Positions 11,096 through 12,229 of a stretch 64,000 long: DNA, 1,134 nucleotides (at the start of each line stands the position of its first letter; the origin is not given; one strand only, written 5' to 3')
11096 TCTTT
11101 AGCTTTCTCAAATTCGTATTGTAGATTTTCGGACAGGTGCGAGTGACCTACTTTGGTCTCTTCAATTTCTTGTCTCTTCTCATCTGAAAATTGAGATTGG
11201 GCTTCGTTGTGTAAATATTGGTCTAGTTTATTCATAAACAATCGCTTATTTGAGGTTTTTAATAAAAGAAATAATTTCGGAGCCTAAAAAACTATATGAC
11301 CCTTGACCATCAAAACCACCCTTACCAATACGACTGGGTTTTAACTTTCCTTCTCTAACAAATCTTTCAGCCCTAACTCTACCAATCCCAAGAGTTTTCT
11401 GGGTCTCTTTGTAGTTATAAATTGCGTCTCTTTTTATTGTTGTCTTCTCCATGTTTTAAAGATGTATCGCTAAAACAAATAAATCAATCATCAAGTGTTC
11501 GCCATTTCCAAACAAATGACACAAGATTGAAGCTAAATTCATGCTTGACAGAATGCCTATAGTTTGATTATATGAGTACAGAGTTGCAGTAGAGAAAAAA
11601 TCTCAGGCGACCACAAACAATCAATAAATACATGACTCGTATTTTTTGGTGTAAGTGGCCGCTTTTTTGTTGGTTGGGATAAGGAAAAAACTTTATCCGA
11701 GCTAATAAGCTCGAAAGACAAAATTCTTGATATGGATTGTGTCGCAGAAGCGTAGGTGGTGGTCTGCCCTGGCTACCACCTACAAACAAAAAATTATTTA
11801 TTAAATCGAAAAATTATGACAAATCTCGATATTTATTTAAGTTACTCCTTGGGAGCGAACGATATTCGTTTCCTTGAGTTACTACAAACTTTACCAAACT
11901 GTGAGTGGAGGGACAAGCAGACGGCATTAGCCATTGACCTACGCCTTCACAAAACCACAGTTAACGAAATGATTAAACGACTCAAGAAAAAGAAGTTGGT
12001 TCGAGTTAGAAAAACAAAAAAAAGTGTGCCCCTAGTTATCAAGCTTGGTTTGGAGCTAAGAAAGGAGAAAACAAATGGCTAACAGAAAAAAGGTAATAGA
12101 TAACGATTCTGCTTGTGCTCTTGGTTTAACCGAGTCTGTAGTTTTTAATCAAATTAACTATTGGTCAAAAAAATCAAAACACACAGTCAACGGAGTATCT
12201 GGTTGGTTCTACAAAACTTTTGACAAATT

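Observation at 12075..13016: Iteron-like GTGCAC repeats embedded in a putative replication-initiator gene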

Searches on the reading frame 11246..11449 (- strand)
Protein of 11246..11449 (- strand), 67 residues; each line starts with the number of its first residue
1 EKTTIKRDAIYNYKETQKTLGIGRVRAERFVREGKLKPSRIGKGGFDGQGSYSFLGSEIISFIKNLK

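Call 3: search_protein_families(library=pfam, proteins=[window:11246-11449:-], max_evalue=1)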
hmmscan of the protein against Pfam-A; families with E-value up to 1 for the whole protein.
window:11246-11449:- (67 aa): 1 family
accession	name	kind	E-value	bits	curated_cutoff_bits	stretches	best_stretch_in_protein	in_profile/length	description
PF12728.13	HTH_17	-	0.00071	20.2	27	1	14-43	5-34/51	Helix-turn-helix domain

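Call 4: search_protein_families(library=phrogs, proteins=[window:11246-11449:-], max_evalue=0.1)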
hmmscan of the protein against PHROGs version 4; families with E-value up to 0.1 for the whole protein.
window:11246-11449:- (67 aa): 3 families
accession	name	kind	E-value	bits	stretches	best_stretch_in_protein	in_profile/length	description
phrog_4691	-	integration and excision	0.0099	16.9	1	7-38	15-46/78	excisionase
phrog_66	-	integration and excision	0.064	13.9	1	6-63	89-140/412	excisionase and transcriptional regulator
phrog_6620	-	integration and excision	0.08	13.5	1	11-45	2-36/201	transposase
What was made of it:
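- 11246..11452 (-): 68-aa HTH_17 excisionase-like gene, divergent from the rep operon. This is element context. Calls 3 and 4 (weak hits).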

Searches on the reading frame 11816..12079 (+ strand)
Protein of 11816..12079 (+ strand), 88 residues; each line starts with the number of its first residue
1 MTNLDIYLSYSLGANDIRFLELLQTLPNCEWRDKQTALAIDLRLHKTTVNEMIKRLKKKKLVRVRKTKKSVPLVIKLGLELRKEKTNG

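Call 3: search_protein_families(library=pfam, proteins=[window:11816-12079:+], max_evalue=1)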
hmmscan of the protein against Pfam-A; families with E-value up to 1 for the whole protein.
window:11816-12079:+ (88 aa): 9 families
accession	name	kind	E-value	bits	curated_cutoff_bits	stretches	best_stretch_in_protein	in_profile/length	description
PF03965.22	Penicillinase_R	-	0.00033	21.4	22.6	1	18-70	7-59/115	Penicillinase repressor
PF01047.28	MarR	-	0.00039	20.7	24.6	1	19-67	8-52/59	MarR family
PF01325.25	Fe_dep_repress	-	0.00045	20.8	26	1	34-68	24-58/60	Iron dependent repressor, N-terminal DNA binding domain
PF12802.13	MarR_2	-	0.0078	16.8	27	1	41-66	29-54/61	MarR family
PF13545.12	HTH_Crp_2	-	0.012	16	27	1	34-66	24-56/70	Crp-like helix-turn-helix domain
PF01978.25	TrmB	-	0.026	14.8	25.6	1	37-69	27-59/68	Sugar-specific transcriptional regulator TrmB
PF14947.12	HTH_45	-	0.029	14.8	25.5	1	26-81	12-65/77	Winged helix-turn-helix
PF00392.27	GntR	-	0.085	13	27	1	37-66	29-58/64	Bacterial regulatory proteins, gntR family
PF11767.14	SET_assoc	-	0.13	12.4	24.1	1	43-68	8-33/66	Histone lysine methyltransferase SET associated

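Call 4: search_protein_families(library=phrogs, proteins=[window:11816-12079:+], max_evalue=0.1)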
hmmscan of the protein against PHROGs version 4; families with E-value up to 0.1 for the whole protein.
window:11816-12079:+ (88 aa): 6 families
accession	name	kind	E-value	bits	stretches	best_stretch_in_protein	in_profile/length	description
phrog_3190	-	unknown function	0.015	16.6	1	10-61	22-71/169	-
phrog_2880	-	DNA, RNA and nucleotide metabolism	0.024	14.7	1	37-69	58-90/459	replication initiation protein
phrog_5736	-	transcription regulation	0.031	15.4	1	11-63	83-131/133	transcriptional regulator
phrog_270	-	DNA, RNA and nucleotide metabolism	0.052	13.9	1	26-70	59-105/383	replication initiation protein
phrog_2440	-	transcription regulation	0.054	14.4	1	16-64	30-77/126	transcriptional regulator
phrog_22534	-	unknown function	0.074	14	1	36-69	48-81/111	-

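Call 15: search_protein_families(library=ncbifam, proteins=[window:11816-12079:+], max_evalue=1)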
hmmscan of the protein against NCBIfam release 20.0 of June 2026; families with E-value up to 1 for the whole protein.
window:11816-12079:+ (88 aa): 9 families
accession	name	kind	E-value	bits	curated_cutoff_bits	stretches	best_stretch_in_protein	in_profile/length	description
NF040939.2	trans_reg_lrs14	equivalog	0.00013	22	90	1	7-69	14-73/103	Lrs14 family HTH-type transcriptional regulator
NF053606.1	Sta1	subfamily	0.0011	19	80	1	9-69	15-71/100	Sta1 family transcriptional regulator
NF008273.0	PRK11050.1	equivalog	0.0022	17.7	153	1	19-67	41-89/156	manganese-binding transcriptional regulator MntR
TIGR01884.1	cas_HTH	subfamily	0.0088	15.4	60.2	1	20-71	145-195/202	CRISPR-associated CARF protein Csa3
NF003210.0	PRK04172.1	equivalog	0.024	13.5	350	1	22-84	11-72/496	phenylalanine--tRNA ligase subunit alpha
NF053777.1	Saro0803TransReg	equivalog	0.031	13.9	200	1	34-68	53-87/140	Saro_0803 family transcriptional regulator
NF007341.0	PRK09834.1-3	equivalog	0.09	11.9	269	1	18-75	12-70/274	DNA-binding transcriptional regulator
NF000380.1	vanXY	equivalog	0.099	12.2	250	1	9-59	70-118/179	D,D-carboxypeptidase/D,D-dipeptidase VanXY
NF003646.0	PRK05286.1-4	equivalog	0.13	11.1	457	1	46-86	187-227/341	quinone-dependent dihydroorotate dehydrogenase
